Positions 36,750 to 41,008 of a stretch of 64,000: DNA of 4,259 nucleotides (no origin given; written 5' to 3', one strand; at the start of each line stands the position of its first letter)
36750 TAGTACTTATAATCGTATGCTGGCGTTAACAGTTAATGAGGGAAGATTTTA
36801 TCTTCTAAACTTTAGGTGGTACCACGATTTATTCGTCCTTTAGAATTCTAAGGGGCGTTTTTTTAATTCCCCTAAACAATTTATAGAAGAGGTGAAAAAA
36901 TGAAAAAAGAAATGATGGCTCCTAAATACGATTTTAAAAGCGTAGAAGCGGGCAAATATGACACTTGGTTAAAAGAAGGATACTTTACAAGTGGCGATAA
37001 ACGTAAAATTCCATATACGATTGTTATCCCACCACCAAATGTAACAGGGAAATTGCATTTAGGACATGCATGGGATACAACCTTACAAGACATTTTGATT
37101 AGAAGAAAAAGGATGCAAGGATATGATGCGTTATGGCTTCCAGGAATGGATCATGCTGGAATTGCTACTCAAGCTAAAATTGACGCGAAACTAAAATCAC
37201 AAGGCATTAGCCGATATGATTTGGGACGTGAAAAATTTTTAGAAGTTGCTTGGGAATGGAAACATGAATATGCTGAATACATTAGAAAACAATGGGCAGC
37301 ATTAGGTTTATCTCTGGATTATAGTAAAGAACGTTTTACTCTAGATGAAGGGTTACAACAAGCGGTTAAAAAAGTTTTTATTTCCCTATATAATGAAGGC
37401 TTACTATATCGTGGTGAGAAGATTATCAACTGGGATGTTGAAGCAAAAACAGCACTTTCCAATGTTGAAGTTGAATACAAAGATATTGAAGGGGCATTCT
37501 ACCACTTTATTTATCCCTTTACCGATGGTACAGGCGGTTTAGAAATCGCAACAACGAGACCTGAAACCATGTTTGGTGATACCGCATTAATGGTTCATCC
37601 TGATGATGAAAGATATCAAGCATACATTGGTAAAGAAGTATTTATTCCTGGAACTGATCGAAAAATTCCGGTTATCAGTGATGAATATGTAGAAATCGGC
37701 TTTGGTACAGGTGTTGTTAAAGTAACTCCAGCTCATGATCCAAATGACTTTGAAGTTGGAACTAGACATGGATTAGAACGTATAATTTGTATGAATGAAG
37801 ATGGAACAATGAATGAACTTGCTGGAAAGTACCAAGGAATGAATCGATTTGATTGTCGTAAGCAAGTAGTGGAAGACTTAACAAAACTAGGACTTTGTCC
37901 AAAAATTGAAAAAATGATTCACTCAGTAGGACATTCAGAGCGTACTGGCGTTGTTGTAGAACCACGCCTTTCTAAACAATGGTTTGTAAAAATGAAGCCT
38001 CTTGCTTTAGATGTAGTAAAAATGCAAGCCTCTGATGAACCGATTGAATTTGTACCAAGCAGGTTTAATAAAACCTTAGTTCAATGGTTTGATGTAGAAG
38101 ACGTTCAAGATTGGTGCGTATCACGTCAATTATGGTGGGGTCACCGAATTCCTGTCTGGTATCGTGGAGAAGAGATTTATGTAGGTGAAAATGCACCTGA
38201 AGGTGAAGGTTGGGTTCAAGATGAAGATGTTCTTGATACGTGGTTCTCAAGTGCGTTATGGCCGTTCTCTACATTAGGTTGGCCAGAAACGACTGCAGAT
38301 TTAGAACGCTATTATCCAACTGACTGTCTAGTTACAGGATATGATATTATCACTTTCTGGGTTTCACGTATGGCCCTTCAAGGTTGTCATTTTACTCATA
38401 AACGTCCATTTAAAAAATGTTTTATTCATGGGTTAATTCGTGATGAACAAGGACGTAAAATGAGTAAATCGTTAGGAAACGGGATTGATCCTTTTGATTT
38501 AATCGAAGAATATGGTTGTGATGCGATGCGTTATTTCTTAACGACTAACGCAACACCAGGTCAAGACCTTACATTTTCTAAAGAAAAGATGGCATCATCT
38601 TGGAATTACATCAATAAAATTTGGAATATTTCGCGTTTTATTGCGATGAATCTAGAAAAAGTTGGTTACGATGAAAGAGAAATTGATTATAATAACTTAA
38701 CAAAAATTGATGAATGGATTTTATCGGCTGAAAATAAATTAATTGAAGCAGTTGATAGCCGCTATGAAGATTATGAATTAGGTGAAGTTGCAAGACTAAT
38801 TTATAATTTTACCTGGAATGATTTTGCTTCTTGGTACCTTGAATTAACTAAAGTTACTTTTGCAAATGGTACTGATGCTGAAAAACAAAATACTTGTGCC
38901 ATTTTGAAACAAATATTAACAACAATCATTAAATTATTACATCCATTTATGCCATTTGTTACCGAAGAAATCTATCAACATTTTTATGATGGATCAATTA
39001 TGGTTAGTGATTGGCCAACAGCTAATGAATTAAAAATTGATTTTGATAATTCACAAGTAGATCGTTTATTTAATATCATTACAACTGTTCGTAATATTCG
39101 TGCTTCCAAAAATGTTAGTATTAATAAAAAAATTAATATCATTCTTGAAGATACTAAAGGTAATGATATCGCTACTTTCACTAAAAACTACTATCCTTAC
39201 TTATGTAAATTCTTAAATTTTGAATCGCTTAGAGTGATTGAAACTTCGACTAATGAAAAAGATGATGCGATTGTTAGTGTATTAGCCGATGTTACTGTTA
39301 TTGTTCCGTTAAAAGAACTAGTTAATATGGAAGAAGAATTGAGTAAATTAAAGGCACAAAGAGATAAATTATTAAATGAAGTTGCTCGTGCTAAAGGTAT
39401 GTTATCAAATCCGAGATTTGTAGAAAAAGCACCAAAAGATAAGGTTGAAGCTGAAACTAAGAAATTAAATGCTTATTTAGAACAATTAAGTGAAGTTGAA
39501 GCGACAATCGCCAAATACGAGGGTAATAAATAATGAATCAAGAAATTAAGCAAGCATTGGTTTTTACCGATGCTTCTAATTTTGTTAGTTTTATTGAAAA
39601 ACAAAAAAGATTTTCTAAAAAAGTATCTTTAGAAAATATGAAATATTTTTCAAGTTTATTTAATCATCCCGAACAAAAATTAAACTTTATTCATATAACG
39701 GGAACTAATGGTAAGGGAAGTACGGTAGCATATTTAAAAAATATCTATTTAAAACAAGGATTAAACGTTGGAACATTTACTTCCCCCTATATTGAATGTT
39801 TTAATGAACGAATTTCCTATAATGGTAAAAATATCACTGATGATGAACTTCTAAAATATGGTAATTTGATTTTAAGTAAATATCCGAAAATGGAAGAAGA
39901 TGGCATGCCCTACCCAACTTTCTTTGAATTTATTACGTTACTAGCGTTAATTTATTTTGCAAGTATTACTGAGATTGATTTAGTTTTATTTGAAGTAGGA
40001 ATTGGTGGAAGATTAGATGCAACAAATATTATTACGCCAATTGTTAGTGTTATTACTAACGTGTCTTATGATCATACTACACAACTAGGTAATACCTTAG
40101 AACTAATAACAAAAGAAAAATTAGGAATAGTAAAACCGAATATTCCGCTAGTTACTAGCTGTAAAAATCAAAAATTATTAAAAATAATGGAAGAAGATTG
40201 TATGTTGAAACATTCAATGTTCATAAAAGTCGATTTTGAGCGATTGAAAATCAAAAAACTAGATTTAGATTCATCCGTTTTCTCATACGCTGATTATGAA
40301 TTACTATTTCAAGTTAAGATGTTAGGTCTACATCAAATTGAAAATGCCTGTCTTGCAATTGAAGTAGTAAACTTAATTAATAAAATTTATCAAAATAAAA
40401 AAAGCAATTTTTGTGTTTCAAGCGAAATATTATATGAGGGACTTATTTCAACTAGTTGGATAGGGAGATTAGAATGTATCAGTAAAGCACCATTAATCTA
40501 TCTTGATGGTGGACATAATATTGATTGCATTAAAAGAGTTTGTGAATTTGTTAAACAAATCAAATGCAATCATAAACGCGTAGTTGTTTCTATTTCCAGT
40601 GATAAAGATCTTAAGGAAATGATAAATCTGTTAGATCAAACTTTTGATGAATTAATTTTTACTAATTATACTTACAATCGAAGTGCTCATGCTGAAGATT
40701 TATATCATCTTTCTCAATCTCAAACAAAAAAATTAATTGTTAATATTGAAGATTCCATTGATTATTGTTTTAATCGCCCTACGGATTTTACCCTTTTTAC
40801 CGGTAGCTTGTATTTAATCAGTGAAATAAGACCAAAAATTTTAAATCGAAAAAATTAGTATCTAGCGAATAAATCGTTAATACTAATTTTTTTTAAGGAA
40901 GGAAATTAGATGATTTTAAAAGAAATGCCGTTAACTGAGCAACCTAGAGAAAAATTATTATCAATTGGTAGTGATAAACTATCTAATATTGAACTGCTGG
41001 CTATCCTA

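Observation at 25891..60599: Dispersed sigmaE-type cortex/sporulation regulon with vegetative shape and division neighbours missing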

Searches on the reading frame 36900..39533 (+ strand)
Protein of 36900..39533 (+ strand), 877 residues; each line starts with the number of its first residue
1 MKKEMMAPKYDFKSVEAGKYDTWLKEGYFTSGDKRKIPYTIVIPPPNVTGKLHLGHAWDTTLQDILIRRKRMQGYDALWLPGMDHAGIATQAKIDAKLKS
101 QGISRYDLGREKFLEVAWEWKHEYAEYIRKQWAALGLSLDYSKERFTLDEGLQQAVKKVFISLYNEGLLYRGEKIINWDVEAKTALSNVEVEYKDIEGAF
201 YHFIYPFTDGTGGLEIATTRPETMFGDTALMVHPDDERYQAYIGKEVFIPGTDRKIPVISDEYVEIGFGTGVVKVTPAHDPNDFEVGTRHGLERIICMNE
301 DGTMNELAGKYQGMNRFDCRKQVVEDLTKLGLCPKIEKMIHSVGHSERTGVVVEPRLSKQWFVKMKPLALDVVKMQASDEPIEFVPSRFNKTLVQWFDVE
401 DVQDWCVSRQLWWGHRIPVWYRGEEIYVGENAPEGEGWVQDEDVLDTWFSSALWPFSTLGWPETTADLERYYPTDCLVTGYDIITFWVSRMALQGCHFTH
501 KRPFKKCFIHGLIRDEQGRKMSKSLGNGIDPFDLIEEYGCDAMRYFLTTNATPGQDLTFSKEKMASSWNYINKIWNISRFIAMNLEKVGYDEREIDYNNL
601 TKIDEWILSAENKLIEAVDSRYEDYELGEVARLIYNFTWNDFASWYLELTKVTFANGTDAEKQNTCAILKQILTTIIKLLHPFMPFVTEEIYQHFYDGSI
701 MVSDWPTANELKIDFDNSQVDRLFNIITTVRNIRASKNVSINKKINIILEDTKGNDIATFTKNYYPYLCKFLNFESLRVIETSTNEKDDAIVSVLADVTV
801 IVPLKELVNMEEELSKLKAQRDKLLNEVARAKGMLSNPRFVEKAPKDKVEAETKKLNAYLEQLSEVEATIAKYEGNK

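Call 3: search_protein_families(library=ncbifam, proteins=[window:36900-39533:+])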
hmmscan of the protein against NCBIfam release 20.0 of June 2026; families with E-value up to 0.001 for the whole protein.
window:36900-39533:+ (877 aa): 19 families
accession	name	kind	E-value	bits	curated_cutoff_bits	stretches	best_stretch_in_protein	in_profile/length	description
NF004349.1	PRK05729.1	equivalog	0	1145.8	704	1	9-868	3-858/860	valine--tRNA ligase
TIGR00422.1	valS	equivalog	0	1077.9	612.1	1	7-856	2-862/863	valine--tRNA ligase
NF011492.0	PRK14900.1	equivalog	4.5e-269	895.6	1783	1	6-874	9-894/1044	valine--tRNA ligase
NF009687.0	PRK13208.1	equivalog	8e-180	599.8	738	1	3-787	3-796/801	valine--tRNA ligase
TIGR00392.1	ileS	equivalog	3.3e-122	409.3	621.4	3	434-744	525-843/861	isoleucine--tRNA ligase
NF000540.1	alt_ValS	exception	5.4e-105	352.1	900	2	433-749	487-799/827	valine--tRNA ligase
NF000258.1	MupB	exception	1.3e-63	215.2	1900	3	438-769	506-838/1033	mupirocin-resistant isoleucine--tRNA ligase MupB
NF000257.1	MupA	exception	1.4e-62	211.8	1900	3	440-780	504-847/1024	mupirocin-resistant isoleucine--tRNA ligase MupA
NF008957.0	PRK12300.1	subfamily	4.1e-62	210.4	677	3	467-766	573-851/946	leucine--tRNA ligase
NF040702.1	ileS_w_GNAT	exception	1.9e-61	207.9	1999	3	436-739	699-1007/1100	isoleucine--tRNA ligase, N-acetyltransferase domain-containing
TIGR00395.1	leuS_arch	equivalog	4.1e-49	167.4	648.5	3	467-752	567-834/938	leucine--tRNA ligase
TIGR00396.1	leuS_bact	equivalog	2.4e-46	158.3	548.4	3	519-749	604-809/843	leucine--tRNA ligase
TIGR00398.1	metG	equivalog_domain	2.3e-37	128.9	336.35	2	353-695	176-501/530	methionine--tRNA ligase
NF008900.0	PRK12267.1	equivalog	3.4e-36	125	598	2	329-738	142-521/648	methionine--tRNA ligase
NF001100.0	PRK00133.1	equivalog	1.5e-26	93.1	587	2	346-729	175-533/676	methionine--tRNA ligase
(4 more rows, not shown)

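Call 25: find_related_loci(query=window:36900-39533:+, collection=genome_contigs, flank=10000)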
Query window:36900-39533:+ (877 aa) in genome_contigs; peptide patterns used: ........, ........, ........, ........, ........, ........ (x = any residue, [..] = any of these).
600 stretches matched a pattern (row limit reached: there are more); 598 encode a relative of the query (tblastn E <= 1e-3); the best 80 are kept; 80 distinct loci.
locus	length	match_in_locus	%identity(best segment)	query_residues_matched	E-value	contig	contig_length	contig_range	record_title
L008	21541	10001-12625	85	1-875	0e+0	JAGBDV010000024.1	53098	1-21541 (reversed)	MAG: Bacilli bacterium isolate RGIG9028 Water_deer_Rectum-4__c305724, whole genome shotgun sequence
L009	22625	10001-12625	85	1-875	0e+0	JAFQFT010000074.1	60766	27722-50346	MAG: Bacilli bacterium isolate RGIG1779 Goat_Cecum-4__c910395, whole genome shotgun sequence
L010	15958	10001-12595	74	4-872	0e+0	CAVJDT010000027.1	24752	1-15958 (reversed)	Bacillota bacterium isolate H07681-L1_cleanbin_000020 genome assembly, contig: Spades_H07681-L1_contig_1176, whole genom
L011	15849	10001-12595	73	4-872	0e+0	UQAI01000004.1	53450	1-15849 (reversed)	uncultured Mollicutes bacterium isolate UMGS75 genome assembly, contig: NODE_118_length_53450_cov_9.037288, whole genome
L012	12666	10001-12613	72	1-874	0e+0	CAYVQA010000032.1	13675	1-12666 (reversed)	MAG TPA_asm: uncultured Staphylococcaceae bacterium isolate SRP225648_co1_344 genome assembly, contig: NODE_11348_length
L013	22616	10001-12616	71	1-874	0e+0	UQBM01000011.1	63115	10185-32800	uncultured Mollicutes bacterium isolate UMGS116 genome assembly, contig: NODE_101_length_63115_cov_40.038963, whole geno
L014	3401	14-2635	70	1-876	0e+0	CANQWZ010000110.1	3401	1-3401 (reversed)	MAG: uncultured Bacilli bacterium isolate Lapin-020__bin112 genome assembly, contig: Lapin-020__NODE_44048_length_3401_c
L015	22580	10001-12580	70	1-862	0e+0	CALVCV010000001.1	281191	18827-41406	MAG: uncultured Bacilli bacterium isolate BRZ_BF__bin145 genome assembly, contig: BRZ_BF__NODE_21_length_281191_cov_9.58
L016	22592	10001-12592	71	1-866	0e+0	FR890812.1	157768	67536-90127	Staphylococcus sp. CAG:324 genomic scaffold, scf10, whole genome shotgun sequence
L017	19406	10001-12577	67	1-867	0e+0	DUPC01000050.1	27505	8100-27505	MAG TPA_asm: Acholeplasmataceae bacterium isolate AS08sgBPME_277 212570_AS08, whole genome shotgun sequence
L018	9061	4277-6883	63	1-873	0e+0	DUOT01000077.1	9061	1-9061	MAG TPA_asm: Acholeplasmataceae bacterium isolate AS08sgBPME_216 160875_AS08, whole genome shotgun sequence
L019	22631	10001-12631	63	1-874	0e+0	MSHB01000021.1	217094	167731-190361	MAG: Mollicutes bacterium Phil14 707_L1_merged_contig_580, whole genome shotgun sequence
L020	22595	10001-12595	62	1-867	0e+0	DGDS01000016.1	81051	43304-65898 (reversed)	MAG TPA_asm: Bacillales bacterium UBA3946 UBA3946_contig_8267, whole genome shotgun sequence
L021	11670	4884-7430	62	9-845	0e+0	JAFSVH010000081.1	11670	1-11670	MAG: Bacilli bacterium isolate RGIG3506 Goat_Rumen.Co__c1419491, whole genome shotgun sequence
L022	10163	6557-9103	59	3-866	0e+0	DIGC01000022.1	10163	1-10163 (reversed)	MAG TPA_asm: Bacillales bacterium UBA5732 UBA5732_contig_13864, whole genome shotgun sequence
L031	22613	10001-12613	56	1-871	0e+0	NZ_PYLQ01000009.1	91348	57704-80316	Faecalibacillus intestinalis strain SNUG30099 scaffold_8, whole genome shotgun sequence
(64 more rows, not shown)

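Call 50: search_protein_families(library=pfam, proteins=[L009:3227-4171:+], max_evalue=0.001)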
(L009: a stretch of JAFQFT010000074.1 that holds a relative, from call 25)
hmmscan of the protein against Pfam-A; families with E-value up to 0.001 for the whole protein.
L009:3227-4171:+ (314 aa): 1 family
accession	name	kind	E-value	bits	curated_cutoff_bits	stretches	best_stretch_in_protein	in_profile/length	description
PF03629.24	SASA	-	2.6e-24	86.5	24.8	1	51-311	2-225/226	Carbohydrate esterase, sialic acid-specific acetylesterase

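Call 74: search_protein_families(library=pfam, proteins=[L031:13373-13909:+, L031:14590-15498:+, L031:15482-16012:+, L031:15981-16571:+, L031:16564-17343:+, L031:17340-17906:+, L031:17908-18612:+], max_evalue=0.01)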
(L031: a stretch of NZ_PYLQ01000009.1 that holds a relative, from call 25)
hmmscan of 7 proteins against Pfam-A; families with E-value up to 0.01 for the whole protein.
L031:13373-13909:+ (178 aa): 1 family
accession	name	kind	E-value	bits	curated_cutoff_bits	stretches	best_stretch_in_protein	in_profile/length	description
PF02632.19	BioY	-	8.7e-40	136.3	25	1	41-175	3-139/140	BioY family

L031:14590-15498:+ (302 aa): 1 family
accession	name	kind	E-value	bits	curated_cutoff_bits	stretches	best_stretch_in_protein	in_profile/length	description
PF04085.20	MreC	-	4.4e-30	104.8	28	1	144-295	4-147/147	Rod shape-determining protein MreC, barrel core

L031:15482-16012:+ (176 aa): 0 families

L031:15981-16571:+ (196 aa): 2 families
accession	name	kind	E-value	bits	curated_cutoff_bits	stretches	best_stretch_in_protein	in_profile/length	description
PF22642.1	MinC_N_1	-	5.4e-05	23.9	27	1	10-66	3-60/78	Cell-division inhibitor MinC, N-terminal domain-like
PF03775.22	MinC_C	-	0.0001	22.7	33.2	1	100-169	4-75/102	Septum formation inhibitor MinC, C-terminal domain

L031:16564-17343:+ (259 aa): 9 families
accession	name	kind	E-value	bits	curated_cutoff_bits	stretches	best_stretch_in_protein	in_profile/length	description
PF13614.12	AAA_31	-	2.9e-20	73.4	27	1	3-147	2-152/177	AAA domain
PF10609.15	ParA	-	2.1e-18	67.1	27.1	1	2-236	3-244/246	NUBPL iron-transfer P-loop NTPase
PF01656.29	CbiA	-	7.9e-18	65.1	25.4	1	5-218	1-125/125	CobQ/CobB/MinD/ParA nucleotide binding domain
PF09140.17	MipZ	-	3.5e-11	43.4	20.7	1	4-143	2-130/262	ATPase MipZ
PF02374.21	ArsA_ATPase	-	2.1e-07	30.9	24.3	1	4-40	3-38/305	Anion-transporting ATPase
PF06564.18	CBP_BcsQ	-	8.6e-07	29.1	21.3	0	98-148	101-151/234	Cellulose biosynthesis protein BcsQ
PF00142.24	Fer4_NifH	-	0.00073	19.5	25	1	9-46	6-43/271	4Fe-4S iron sulfur cluster binding proteins, NifH/frxC family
PF03193.22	RsgA_GTPase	-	0.0058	16.9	30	0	5-24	108-127/174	RsgA GTPase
PF13500.12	AAA_26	-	0.0083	16.4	27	0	104-208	89-194/198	AAA domain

L031:17340-17906:+ (188 aa): 1 family
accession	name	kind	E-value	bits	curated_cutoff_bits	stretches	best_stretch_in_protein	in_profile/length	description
PF01551.29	Peptidase_M23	-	2.7e-07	31.1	28.7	1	108-166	10-73/96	Peptidase family M23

L031:17908-18612:+ (234 aa): 1 family
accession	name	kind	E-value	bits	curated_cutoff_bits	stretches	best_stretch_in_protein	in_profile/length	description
PF02163.28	Peptidase_M50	-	7.6e-14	52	27.2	2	22-93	3-99/221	Peptidase family M50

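Call 77: search_protein_families(library=pfam, proteins=[L019:283-1995:-, L019:2096-2902:+, L019:17867-19120:+], max_evalue=0.001)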
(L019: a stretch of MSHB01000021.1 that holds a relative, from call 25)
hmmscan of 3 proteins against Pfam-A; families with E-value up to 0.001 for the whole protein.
L019:283-1995:- (570 aa): 2 families
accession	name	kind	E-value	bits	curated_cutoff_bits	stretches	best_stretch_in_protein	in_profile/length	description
PF02690.20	Na_Pi_cotrans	-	9.2e-59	197.8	29.1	2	35-170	1-136/137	Na+/Pi-cotransporter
PF01895.24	PhoU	-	1.8e-27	96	23.5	2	367-452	1-87/89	PhoU domain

L019:2096-2902:+ (268 aa): 1 family
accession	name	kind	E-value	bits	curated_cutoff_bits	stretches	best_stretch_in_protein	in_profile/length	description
PF02535.28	Zip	-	2.4e-25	89.9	35.1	2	122-263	181-322/323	ZIP Zinc transporter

L019:17867-19120:+ (417 aa): 1 family
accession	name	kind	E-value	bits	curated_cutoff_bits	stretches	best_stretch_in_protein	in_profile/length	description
PF01381.28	HTH_3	-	2.8e-05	24.5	23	1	31-83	1-54/55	Helix-turn-helix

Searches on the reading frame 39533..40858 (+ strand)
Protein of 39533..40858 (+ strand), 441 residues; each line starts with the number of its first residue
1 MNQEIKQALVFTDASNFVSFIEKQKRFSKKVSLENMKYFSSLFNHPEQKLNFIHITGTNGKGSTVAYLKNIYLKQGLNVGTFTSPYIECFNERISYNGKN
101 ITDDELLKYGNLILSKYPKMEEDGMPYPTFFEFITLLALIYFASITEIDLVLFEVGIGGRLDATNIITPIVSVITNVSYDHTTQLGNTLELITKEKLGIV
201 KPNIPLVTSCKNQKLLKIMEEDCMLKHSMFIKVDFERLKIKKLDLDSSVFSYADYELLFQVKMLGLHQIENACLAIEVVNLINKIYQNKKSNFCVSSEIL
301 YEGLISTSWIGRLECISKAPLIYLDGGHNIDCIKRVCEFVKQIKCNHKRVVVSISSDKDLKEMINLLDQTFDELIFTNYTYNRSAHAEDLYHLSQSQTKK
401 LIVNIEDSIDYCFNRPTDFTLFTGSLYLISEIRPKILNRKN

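Call 4: search_protein_families(library=ncbifam, proteins=[window:39533-40858:+])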
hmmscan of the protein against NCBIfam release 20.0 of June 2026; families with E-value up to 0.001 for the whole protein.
window:39533-40858:+ (441 aa): 21 families
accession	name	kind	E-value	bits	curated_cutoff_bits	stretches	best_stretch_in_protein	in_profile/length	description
TIGR01499.1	folC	subfamily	1.6e-102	343.9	162.65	1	33-433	1-397/400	bifunctional protein FolC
NF047860.1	Tet-DihydfolSynFolCMyb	equivalog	6.2e-49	167.2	700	1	32-396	45-409/468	bifunctional tetrahydrofolate synthase/dihydrofolate synthase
NF008101.0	PRK10846.1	equivalog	1.9e-44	152.1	360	1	16-401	15-380/422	bifunctional tetrahydrofolate synthase/dihydrofolate synthase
TIGR01085.1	murE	subfamily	2e-15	56.7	257.3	2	35-106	70-141/472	UDP-N-acetylmuramyl-tripeptide synthetase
NF001126.0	PRK00139.1-4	equivalog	2.5e-13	49.4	373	2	40-104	93-156/486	UDP-N-acetylmuramoyl-L-alanyl-D-glutamate--2,6-diaminopimelate ligase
TIGR02068.2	cya_phycin_syn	equivalog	1.9e-11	42.7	850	1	306-400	716-814/862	cyanophycin synthetase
NF001124.0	PRK00139.1-2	equivalog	9.1e-10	37.9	476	1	9-359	68-390/500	UDP-N-acetylmuramoyl-L-alanyl-D-glutamate--2,6-diaminopimelate ligase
NF033197.0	F430_CfbE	equivalog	1.2e-09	37.7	250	1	47-281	96-284/430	coenzyme F430 synthase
TIGR01143.1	murF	subfamily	2.6e-09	36.6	288.6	1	150-283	128-269/418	UDP-N-acetylmuramoyl-tripeptide--D-alanyl-D-alanine ligase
NF010623.0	PRK14016.1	subfamily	3.1e-09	35.5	877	1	322-396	735-812/871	cyanophycin synthetase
NF008896.0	PRK11929.1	equivalog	3.6e-09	35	1023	1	41-81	103-143/965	bifunctional UDP-N-acetylmuramoyl-L-alanyl-D-glutamate--2,6-diaminopimelate ligase MurE/UDP-N-acetylmuramoyl-tripeptide--D-alanyl-D-alanine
NF053645.1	pMurC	equivalog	2.4e-08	33.1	560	0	40-79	92-131/492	pseudomurein biosynthesis peptide ligase pMurC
NF053648.1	pMurE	equivalog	8.9e-08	31.3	600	1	164-355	185-363/464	pseudomurein biosynthesis peptide ligase pMurE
NF010628.0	PRK14022.1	equivalog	2.5e-07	29.8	536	0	41-74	102-135/483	UDP-N-acetylmuramoyl-L-alanyl-D-glutamate--L-lysine ligase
TIGR01082.1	murC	equivalog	2.8e-07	30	335.1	1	167-355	166-353/449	UDP-N-acetylmuramate--L-alanine ligase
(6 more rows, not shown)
